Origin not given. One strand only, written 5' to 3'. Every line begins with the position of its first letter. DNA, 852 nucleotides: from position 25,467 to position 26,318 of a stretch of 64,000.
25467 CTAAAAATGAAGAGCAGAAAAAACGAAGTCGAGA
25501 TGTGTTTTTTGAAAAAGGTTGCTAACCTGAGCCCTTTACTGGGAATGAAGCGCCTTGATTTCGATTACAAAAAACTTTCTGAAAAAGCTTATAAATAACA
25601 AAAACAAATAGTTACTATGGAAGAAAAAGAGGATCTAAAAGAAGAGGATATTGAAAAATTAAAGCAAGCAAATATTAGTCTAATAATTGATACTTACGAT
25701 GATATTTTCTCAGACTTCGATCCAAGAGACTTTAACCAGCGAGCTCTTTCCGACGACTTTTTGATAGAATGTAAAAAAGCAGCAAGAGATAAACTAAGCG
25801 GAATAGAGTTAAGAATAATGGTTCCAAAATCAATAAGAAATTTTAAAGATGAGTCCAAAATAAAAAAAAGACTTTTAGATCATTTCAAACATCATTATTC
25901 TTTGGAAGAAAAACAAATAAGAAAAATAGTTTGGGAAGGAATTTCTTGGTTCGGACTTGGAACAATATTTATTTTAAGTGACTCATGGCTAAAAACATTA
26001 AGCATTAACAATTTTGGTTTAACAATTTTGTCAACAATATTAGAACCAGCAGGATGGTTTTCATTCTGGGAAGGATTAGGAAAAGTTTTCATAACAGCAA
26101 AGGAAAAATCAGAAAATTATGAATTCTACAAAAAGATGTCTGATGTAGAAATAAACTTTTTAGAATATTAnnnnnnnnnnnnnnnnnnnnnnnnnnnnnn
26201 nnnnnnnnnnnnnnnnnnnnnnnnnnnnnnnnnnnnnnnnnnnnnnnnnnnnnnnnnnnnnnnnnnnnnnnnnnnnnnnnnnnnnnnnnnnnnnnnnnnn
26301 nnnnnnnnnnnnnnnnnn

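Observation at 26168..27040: Adhesin-partner gene translationally coupled by a GTGA overlap and sharing the same C-terminal anchor module (FFY-x-YW + TM + basic coiled-coil tail)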

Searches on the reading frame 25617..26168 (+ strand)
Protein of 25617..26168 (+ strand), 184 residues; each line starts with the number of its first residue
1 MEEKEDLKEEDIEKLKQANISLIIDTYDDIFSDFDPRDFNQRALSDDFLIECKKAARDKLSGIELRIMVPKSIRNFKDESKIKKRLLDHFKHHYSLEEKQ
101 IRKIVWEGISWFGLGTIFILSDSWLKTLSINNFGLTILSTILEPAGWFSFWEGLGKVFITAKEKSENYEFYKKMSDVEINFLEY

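Call 6: search_protein_families(library=pfam, proteins=[window:25617-26168:+], max_evalue=0.1)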
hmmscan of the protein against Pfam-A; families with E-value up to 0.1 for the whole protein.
window:25617-26168:+ (184 aa): 1 family
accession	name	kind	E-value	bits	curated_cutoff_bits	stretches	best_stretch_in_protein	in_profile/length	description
PF06419.17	COG6_N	-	0.073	13.7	27.4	0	72-102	79-109/114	Conserved oligomeric complex COG6, N-terminal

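Call 44: search_protein_families(library=ncbifam, proteins=[window:25617-26168:+], max_evalue=0.01)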
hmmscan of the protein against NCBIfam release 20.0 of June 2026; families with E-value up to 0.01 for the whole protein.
window:25617-26168:+ (184 aa): 0 families
